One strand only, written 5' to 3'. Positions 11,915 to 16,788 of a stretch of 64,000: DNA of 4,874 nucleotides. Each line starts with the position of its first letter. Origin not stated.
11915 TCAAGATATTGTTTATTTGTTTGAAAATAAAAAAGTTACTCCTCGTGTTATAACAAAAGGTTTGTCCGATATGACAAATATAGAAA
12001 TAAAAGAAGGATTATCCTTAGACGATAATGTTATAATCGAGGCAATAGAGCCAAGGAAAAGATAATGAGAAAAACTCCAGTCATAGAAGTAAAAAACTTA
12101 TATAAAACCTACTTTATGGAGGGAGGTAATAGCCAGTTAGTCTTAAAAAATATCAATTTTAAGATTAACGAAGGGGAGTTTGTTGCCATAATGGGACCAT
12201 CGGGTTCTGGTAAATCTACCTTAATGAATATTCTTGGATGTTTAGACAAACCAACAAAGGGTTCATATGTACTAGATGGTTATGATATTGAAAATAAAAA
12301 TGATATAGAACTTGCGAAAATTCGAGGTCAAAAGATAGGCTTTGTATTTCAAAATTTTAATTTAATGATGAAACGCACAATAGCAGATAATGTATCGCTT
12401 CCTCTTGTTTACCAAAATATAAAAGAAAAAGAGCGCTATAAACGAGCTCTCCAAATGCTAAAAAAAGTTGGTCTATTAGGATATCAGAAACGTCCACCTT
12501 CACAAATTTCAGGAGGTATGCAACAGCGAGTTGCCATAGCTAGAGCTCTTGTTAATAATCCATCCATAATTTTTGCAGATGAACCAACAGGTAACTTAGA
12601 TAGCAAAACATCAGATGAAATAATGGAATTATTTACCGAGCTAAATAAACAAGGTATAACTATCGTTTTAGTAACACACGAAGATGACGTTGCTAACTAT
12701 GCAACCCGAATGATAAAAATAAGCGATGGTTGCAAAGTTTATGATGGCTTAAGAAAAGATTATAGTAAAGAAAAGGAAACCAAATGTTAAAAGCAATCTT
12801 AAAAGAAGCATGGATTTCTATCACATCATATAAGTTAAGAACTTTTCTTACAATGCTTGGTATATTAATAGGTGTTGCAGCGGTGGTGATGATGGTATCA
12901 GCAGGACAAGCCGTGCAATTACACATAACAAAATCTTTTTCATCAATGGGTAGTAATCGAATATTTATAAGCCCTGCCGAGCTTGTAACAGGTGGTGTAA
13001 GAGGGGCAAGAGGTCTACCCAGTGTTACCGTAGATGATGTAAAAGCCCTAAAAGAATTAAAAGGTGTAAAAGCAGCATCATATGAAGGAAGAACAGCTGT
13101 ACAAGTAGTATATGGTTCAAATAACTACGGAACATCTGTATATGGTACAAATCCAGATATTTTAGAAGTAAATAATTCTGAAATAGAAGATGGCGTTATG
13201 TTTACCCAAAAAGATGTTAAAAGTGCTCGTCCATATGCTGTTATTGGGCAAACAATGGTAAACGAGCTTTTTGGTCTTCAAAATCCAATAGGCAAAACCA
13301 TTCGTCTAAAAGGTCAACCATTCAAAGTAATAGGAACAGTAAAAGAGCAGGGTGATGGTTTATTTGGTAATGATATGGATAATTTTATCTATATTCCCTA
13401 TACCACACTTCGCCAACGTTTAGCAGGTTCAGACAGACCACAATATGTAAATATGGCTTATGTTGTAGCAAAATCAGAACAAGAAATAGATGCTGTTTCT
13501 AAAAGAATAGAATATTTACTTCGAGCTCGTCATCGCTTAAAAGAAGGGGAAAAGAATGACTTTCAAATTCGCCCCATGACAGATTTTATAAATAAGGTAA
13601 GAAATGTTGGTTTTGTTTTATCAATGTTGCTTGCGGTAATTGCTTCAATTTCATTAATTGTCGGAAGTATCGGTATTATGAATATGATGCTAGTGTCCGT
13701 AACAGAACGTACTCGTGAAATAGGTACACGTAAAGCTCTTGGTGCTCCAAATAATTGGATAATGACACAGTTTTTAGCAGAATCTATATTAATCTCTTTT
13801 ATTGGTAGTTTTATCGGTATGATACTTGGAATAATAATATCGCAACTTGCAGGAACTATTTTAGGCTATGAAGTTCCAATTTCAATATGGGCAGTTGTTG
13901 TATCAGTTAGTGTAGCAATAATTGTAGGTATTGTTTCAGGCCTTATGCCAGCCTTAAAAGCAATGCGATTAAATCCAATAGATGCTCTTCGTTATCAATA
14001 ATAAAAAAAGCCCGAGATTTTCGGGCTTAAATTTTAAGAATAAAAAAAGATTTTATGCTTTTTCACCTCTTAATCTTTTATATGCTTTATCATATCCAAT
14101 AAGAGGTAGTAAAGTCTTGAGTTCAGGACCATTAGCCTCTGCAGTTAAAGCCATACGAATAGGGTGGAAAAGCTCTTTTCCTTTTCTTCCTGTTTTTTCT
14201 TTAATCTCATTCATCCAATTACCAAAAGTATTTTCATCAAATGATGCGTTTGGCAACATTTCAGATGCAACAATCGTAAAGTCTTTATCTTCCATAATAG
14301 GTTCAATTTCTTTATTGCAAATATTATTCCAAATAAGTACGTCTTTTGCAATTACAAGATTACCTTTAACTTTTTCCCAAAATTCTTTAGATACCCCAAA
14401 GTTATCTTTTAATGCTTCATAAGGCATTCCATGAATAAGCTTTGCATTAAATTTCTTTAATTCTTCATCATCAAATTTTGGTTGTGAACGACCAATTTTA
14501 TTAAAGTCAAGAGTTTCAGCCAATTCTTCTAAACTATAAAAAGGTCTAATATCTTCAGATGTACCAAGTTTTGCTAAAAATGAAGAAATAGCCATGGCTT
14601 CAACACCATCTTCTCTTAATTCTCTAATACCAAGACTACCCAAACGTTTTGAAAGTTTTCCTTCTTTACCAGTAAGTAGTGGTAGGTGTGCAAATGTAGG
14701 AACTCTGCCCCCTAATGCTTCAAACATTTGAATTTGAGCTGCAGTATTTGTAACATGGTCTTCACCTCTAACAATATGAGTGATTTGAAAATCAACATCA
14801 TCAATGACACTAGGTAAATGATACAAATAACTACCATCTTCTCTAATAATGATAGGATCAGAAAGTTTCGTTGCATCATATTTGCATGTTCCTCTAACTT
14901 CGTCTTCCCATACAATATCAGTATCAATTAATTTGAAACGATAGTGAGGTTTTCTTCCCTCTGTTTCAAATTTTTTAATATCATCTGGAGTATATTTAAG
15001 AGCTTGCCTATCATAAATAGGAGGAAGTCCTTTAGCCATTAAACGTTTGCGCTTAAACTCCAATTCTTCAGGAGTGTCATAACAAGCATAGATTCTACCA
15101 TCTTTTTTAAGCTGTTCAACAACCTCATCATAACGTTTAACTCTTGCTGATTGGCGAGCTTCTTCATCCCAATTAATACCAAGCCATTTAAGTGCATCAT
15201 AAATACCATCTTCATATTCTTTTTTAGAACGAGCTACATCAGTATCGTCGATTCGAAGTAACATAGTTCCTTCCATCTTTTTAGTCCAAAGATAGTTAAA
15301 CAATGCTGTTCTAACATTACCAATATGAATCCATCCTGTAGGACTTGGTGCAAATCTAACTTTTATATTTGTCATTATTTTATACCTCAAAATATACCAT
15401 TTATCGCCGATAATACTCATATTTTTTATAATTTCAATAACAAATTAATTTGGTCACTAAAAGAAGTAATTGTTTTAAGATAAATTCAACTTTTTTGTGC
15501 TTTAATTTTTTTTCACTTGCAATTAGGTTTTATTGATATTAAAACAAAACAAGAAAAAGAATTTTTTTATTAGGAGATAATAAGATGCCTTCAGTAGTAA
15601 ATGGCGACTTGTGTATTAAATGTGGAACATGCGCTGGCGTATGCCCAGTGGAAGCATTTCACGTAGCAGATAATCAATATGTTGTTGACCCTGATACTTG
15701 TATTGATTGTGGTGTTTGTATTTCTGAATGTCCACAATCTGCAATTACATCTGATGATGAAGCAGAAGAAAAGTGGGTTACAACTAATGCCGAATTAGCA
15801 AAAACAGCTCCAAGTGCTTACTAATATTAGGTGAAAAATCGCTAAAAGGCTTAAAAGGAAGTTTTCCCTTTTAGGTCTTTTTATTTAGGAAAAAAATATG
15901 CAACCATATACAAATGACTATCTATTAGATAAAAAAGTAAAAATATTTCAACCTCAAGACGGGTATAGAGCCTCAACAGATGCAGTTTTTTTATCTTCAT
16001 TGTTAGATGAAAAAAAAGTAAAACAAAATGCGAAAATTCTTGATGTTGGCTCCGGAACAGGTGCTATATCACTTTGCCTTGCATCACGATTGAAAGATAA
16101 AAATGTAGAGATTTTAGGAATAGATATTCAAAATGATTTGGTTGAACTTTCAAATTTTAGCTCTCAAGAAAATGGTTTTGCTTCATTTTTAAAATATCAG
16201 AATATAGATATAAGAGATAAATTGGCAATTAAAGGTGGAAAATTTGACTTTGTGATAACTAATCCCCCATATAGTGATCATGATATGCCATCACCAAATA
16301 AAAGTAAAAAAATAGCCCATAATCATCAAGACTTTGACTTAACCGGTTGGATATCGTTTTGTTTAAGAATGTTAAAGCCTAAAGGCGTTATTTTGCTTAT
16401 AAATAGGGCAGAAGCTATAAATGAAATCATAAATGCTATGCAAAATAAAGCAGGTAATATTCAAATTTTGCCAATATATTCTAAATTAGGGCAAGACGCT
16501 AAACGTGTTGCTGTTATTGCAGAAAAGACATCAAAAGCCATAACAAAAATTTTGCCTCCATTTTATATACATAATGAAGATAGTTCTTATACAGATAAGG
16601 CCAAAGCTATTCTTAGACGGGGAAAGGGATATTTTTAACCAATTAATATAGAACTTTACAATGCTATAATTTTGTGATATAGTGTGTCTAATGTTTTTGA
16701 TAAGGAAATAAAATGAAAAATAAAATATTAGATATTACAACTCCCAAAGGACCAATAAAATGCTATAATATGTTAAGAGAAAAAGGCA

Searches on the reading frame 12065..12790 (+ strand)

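Call 60: search_protein_families(library=pfam, proteins=[window:12065-12790:+], max_evalue=0.0001)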
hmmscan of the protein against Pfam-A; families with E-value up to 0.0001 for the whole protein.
window:12065-12790:+ (241 aa): 3 families
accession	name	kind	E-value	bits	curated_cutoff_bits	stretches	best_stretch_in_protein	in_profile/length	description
PF00005.33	ABC_tran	-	2.9e-36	125.5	25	1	27-175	1-136/137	ABC transporter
PF13304.12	AAA_21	-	4.4e-10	40.6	27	0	139-206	229-299/304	AAA domain, putative AbiEii toxin, Type IV TA system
PF02463.25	SMC_N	-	1.5e-05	25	40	0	37-220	24-212/220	RecF/RecN/SMC N terminal domain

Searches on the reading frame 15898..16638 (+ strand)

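Call 61: search_protein_families(library=pfam, proteins=[window:15898-16638:+], max_evalue=0.0001)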
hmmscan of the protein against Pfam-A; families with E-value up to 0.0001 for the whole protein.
window:15898-16638:+ (246 aa): 12 families
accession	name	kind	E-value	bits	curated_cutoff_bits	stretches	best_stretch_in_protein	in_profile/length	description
PF13847.12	Methyltransf_31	-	1e-13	51.6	27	1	42-186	2-127/145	Methyltransferase domain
PF05175.20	MTS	-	3.7e-12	46.7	23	1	34-132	25-115/170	Methyltransferase small domain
PF13649.12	Methyltransf_25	-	4.1e-09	37.4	27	1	47-122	1-71/97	Methyltransferase domain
PF07669.17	Eco57I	-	1.1e-07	32.6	25.3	1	69-171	31-136/171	Eco57I restriction-modification methylase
PF08241.18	Methyltransf_11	-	2.2e-07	31.8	21.2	1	48-121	1-66/95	Methyltransferase domain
PF02384.22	N6_Mtase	-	7.4e-07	29.2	20.4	1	35-168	41-182/311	N-6 DNA Methylase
PF08242.18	Methyltransf_12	-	8.4e-07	30.1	30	1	48-122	1-72/98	Methyltransferase domain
PF13679.12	Methyltransf_32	-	2.5e-06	27.9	27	1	31-109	12-93/143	Methyltransferase domain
PF01135.25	PCMT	-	7.1e-06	26.4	20.3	1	35-87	68-116/210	Protein-L-isoaspartate(D-aspartate) O-methyltransferase (PCMT)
PF01728.25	FtsJ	-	1.5e-05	25.4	24.1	1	33-187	10-158/181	FtsJ-like methyltransferase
PF01555.25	N6_N4_Mtase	-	3.5e-05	24.3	26.7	0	117-189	2-73/221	DNA methylase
PF01170.24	UPF0020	-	6.1e-05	23.2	22.3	0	64-126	71-132/197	RMKL-like, methyltransferase domain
